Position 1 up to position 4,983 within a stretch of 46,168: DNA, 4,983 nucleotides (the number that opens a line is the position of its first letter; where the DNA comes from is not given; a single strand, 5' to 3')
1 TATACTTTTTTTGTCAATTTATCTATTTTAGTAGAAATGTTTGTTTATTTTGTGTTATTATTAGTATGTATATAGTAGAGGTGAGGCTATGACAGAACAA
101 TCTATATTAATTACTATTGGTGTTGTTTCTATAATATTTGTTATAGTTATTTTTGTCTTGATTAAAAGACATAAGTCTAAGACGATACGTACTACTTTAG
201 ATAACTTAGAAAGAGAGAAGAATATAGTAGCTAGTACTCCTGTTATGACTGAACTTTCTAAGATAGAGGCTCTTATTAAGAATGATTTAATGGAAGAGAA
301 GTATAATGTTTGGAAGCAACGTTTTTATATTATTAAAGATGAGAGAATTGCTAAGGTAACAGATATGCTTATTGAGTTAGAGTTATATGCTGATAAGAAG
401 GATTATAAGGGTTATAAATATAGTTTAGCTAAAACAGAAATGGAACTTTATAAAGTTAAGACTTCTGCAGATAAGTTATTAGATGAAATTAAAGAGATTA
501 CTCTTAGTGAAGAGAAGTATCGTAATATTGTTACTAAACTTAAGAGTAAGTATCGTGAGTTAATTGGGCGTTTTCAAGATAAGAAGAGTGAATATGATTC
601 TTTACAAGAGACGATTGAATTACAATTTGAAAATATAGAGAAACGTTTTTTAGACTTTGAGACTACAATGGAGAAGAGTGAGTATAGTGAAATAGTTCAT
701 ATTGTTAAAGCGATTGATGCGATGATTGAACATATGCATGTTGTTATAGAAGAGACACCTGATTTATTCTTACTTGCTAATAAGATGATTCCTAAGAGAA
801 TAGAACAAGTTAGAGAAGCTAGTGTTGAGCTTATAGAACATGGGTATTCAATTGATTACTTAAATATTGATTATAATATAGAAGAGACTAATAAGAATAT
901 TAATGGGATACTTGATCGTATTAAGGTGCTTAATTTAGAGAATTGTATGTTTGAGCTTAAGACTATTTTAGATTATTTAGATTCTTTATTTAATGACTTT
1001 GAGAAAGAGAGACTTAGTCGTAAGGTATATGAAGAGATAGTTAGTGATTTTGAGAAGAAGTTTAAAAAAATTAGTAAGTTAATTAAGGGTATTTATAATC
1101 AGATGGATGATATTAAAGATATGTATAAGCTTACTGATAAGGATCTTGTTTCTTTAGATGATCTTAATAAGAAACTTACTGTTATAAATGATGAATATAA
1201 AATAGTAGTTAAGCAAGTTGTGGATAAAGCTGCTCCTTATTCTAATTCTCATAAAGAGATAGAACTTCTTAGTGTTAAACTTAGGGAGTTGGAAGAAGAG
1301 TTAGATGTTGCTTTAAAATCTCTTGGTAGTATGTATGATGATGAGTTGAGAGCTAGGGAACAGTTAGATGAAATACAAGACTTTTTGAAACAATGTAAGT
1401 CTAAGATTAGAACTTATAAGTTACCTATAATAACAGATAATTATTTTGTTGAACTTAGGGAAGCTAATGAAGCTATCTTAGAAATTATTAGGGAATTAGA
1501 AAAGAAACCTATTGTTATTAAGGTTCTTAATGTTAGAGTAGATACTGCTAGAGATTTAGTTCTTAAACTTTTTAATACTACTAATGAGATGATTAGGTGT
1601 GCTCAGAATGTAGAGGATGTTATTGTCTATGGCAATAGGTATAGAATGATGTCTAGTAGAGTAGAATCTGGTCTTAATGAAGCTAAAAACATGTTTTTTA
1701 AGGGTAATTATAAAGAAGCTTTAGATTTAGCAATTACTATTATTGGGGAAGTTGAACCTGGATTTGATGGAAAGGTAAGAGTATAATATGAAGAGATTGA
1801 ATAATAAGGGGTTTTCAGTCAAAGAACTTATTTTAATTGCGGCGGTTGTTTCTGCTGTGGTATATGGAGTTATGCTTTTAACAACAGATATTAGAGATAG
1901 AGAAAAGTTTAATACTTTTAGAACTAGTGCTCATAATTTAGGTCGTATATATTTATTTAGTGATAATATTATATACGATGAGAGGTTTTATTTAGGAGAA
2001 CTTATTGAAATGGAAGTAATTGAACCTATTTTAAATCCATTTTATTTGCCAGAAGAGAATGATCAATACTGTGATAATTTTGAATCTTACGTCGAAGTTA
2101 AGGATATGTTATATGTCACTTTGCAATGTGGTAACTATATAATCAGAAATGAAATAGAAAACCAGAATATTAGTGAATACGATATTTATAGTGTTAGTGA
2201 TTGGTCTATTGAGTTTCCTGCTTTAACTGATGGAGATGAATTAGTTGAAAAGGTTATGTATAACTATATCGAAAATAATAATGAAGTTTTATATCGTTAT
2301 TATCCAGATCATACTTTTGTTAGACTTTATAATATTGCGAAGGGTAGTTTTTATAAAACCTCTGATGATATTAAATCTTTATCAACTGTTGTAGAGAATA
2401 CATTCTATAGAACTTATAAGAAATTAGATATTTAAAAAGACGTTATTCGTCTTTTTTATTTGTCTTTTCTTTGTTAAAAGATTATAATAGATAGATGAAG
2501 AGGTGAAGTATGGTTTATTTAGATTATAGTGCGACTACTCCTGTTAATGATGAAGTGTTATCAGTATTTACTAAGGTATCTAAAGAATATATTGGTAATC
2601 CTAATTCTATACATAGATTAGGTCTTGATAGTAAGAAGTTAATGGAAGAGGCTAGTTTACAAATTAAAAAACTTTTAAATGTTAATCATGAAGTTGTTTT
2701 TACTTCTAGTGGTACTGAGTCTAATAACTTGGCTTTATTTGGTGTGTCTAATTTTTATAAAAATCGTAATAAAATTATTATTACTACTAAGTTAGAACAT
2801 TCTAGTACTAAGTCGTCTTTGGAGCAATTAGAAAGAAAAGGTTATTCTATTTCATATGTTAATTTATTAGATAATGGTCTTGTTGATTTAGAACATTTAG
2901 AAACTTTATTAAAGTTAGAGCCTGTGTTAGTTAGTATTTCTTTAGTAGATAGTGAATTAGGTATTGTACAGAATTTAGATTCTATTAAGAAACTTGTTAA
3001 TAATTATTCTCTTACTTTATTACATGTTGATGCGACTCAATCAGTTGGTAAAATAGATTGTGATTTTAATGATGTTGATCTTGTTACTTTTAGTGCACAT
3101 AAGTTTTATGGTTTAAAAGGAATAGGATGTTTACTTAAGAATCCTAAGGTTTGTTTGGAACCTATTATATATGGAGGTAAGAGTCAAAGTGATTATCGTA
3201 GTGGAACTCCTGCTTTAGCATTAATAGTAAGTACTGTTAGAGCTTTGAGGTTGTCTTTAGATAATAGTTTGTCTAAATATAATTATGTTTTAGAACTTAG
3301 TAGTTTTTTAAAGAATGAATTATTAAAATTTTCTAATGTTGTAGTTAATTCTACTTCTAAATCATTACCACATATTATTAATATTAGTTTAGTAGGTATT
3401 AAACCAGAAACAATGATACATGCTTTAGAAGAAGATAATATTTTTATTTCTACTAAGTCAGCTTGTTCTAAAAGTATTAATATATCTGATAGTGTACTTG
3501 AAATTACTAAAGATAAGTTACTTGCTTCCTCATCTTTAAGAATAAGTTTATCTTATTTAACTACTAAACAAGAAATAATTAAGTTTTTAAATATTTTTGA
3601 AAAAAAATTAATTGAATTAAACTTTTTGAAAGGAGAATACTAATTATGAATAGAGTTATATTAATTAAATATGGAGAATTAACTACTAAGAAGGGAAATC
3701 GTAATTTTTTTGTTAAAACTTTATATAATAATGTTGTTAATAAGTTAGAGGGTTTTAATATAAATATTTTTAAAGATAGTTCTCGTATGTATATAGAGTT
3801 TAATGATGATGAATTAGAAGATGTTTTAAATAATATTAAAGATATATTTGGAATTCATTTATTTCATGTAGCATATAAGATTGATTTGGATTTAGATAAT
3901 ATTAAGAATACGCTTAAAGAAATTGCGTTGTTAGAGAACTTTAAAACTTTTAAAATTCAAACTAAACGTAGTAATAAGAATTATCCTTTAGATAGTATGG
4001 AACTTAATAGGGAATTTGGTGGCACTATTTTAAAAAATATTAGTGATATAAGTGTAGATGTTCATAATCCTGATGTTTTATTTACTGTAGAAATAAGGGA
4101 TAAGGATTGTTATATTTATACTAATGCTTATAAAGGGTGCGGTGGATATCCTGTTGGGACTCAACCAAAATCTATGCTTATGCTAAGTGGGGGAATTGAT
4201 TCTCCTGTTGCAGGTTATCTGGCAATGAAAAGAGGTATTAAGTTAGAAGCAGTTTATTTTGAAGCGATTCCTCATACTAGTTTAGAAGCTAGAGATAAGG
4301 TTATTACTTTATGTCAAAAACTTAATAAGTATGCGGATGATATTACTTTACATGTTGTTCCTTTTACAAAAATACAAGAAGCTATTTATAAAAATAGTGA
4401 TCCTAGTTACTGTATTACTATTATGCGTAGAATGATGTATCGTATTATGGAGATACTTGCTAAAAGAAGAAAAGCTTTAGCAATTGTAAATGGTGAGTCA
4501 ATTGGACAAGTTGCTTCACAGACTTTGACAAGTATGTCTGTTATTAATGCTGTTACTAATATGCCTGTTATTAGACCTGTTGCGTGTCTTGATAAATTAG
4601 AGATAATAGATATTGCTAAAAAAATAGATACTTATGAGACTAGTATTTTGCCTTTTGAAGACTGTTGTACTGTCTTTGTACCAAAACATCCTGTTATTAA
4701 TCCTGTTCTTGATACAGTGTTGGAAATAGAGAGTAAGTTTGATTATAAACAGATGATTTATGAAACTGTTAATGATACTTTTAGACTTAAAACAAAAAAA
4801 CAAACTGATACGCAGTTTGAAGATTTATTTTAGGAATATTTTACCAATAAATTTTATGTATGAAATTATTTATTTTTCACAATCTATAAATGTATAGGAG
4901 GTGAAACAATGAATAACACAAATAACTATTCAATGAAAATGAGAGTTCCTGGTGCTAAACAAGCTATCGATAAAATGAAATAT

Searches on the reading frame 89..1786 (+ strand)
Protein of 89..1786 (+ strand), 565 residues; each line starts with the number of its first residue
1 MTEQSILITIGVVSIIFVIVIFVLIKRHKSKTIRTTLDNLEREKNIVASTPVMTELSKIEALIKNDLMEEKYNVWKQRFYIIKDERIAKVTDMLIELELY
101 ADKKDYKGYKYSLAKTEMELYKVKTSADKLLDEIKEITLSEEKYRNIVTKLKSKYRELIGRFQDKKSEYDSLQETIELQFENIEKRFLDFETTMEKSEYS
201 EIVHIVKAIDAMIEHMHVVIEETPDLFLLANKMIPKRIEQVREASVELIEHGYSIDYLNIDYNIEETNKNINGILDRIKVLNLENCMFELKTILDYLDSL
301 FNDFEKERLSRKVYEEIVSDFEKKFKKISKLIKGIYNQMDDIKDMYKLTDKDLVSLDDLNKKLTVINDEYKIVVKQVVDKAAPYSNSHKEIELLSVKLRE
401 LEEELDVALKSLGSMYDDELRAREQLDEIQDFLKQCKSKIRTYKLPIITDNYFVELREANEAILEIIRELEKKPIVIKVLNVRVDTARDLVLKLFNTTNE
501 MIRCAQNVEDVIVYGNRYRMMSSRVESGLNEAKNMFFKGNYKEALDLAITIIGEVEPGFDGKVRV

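Call 26: search_protein_families(library=pfam, proteins=[window:89-1786:+], max_evalue=0.00001)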
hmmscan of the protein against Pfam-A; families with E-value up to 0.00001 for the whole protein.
window:89-1786:+ (565 aa): 1 family
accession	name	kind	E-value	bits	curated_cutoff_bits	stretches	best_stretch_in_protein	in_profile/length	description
PF06160.17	EzrA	-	5.7e-96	322.4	39.6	1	12-559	2-549/557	Septation ring formation regulator, EzrA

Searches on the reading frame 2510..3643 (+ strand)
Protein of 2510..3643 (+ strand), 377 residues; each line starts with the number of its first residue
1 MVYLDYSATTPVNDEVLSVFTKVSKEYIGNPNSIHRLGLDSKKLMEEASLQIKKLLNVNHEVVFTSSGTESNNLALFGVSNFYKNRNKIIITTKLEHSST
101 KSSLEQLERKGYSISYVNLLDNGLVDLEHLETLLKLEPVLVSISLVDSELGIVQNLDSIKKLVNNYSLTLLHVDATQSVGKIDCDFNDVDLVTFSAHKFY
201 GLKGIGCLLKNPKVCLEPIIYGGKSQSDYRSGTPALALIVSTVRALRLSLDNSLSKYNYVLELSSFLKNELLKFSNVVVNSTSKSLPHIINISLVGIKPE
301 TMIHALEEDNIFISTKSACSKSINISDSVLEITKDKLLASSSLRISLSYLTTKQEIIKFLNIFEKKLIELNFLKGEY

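Call 26: search_protein_families(library=pfam, proteins=[window:2510-3643:+], max_evalue=0.00001)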
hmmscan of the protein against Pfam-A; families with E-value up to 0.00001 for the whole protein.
window:2510-3643:+ (377 aa): 1 family
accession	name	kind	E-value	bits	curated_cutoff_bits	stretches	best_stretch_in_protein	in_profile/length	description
PF00266.25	Aminotran_5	-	8.3e-62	209.7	21.5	1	2-357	1-369/371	Aminotransferase class-V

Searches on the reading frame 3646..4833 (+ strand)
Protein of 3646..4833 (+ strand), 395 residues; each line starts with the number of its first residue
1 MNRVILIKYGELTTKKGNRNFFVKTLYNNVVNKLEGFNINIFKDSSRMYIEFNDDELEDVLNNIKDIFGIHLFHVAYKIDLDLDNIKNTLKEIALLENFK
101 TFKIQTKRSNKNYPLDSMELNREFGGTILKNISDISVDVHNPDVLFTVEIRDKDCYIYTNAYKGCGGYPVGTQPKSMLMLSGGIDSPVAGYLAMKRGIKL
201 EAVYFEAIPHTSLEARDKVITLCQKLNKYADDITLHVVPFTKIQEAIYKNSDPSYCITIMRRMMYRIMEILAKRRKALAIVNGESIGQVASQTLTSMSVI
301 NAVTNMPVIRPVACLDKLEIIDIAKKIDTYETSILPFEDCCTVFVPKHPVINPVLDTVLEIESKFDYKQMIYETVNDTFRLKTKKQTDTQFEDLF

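Call 26: search_protein_families(library=pfam, proteins=[window:3646-4833:+], max_evalue=0.00001)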
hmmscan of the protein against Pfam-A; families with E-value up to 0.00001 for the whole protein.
window:3646-4833:+ (395 aa): 3 families
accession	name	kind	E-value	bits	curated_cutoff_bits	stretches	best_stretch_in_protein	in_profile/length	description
PF02568.20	ThiI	-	1.9e-62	210.8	20.5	1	171-366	1-196/197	Thiamine biosynthesis protein (ThiI)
PF22025.1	ThiI_fer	-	1.2e-19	71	25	1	4-72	1-70/72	ThiI ferredoxin-like domain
PF02926.22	THUMP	-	4.7e-18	65.8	20.6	1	82-159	3-83/84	THUMP domain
